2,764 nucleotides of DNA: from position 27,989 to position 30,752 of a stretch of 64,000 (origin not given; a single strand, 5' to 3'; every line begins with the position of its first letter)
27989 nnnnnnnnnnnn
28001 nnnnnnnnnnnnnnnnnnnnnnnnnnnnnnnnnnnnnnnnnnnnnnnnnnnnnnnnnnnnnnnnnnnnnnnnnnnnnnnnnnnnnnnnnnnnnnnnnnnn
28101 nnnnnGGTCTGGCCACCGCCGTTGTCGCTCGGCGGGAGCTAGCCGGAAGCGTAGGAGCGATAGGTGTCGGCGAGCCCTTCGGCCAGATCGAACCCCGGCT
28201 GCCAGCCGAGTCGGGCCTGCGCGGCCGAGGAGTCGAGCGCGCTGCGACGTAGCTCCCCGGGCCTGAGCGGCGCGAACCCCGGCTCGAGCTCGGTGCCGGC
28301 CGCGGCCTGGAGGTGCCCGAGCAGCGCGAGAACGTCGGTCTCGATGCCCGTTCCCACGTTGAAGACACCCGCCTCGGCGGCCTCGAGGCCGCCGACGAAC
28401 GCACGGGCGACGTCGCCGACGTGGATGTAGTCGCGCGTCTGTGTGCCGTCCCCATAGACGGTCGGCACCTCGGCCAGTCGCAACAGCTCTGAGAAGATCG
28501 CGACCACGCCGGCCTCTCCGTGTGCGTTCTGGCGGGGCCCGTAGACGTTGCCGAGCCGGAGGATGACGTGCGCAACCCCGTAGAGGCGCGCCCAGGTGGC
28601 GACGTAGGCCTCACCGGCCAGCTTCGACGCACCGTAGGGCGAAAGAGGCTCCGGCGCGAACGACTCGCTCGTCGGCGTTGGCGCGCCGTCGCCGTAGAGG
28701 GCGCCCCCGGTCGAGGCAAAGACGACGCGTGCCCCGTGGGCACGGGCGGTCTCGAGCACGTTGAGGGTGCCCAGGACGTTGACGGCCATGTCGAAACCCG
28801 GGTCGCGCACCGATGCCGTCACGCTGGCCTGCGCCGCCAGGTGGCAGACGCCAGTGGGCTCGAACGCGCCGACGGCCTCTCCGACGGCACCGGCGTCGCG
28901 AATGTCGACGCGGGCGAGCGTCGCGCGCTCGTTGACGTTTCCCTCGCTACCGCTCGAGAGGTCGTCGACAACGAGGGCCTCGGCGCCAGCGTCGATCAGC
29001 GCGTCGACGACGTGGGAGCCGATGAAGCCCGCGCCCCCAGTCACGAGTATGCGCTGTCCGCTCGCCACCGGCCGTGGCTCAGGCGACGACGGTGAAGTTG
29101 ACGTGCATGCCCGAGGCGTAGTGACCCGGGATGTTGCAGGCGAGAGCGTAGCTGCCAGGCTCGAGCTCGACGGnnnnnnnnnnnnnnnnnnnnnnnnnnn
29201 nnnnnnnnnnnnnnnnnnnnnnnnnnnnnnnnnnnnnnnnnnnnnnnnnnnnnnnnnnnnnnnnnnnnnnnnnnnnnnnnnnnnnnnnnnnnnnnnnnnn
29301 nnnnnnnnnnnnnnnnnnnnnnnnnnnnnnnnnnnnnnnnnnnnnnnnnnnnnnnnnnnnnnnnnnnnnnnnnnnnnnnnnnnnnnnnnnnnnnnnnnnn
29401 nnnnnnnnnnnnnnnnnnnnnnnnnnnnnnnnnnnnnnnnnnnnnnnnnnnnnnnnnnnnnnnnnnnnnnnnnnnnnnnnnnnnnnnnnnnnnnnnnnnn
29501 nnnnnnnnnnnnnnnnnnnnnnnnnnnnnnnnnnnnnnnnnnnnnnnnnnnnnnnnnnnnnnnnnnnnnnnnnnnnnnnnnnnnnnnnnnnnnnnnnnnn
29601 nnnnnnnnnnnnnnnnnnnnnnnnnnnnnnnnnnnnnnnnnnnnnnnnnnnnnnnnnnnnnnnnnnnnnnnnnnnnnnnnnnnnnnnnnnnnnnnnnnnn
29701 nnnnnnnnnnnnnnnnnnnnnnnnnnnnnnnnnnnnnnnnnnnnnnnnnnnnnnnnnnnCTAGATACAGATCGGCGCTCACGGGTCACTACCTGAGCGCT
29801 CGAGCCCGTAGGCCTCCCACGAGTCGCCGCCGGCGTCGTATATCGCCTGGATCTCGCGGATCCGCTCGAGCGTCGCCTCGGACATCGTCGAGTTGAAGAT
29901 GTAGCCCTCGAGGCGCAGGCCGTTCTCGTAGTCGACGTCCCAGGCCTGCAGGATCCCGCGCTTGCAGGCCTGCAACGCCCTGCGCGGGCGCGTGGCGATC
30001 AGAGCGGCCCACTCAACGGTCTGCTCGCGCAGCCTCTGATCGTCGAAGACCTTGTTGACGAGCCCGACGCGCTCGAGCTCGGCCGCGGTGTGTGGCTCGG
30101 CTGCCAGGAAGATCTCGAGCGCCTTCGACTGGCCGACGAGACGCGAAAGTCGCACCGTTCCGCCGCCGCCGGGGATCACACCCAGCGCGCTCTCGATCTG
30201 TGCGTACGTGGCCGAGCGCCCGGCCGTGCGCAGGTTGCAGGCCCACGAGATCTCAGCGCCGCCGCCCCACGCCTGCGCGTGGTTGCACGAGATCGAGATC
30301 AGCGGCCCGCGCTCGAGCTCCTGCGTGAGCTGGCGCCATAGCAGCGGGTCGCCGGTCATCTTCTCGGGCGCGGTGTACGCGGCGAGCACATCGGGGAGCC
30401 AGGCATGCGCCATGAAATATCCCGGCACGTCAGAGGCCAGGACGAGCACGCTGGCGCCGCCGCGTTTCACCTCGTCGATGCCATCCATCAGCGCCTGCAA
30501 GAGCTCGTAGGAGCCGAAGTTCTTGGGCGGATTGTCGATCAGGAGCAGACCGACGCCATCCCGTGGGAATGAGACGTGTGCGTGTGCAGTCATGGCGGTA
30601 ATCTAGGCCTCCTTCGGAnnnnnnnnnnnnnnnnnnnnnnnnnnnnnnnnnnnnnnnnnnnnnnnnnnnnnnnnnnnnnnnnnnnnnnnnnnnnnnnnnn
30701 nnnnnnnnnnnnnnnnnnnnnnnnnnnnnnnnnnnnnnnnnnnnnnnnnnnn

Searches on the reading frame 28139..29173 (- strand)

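Call 10: search_protein_families(library=pfam, proteins=[window:28139-29173:-], max_evalue=0.001)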
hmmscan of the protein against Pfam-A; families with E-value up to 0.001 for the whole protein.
window:28139-29173:- (344 aa): 7 families
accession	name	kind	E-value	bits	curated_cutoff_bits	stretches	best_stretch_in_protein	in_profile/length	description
PF01370.27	Epimerase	-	1.1e-60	205.5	20.9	1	42-274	1-240/240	NAD dependent epimerase/dehydratase family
PF16363.11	GDP_Man_Dehyd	-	6.4e-54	184.1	27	1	43-336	1-331/332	GDP-mannose 4,6 dehydratase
PF04321.23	RmlD_sub_bind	-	5.6e-21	75.3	27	1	41-216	2-157/287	RmlD substrate binding domain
PF01073.25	3Beta_HSD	-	1e-16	61.2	22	1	43-260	1-226/280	3-beta hydroxysteroid dehydrogenase/isomerase family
PF02719.21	Polysacc_synt_2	-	2.4e-12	47.1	20.2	1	42-264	1-218/293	Polysaccharide biosynthesis protein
PF07993.18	NAD_binding_4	-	2.2e-10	40.6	20.1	1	109-248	92-247/258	Male sterility protein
PF13460.12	NAD_binding_10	-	7.6e-07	29.6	27.2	1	46-210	1-146/184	NAD(P)H-binding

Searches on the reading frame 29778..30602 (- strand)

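Call 10: search_protein_families(library=pfam, proteins=[window:29778-30602:-], max_evalue=0.001)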
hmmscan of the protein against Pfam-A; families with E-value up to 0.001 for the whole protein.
window:29778-30602:- (274 aa): 2 families
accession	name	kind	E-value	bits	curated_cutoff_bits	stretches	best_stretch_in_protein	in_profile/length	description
PF00378.25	ECH_1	-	1.6e-29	103.4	27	1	16-245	5-233/251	Enoyl-CoA hydratase/isomerase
PF16113.10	ECH_2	-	2.3e-05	24.5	27.2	1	104-204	91-190/335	Enoyl-CoA hydratase/isomerase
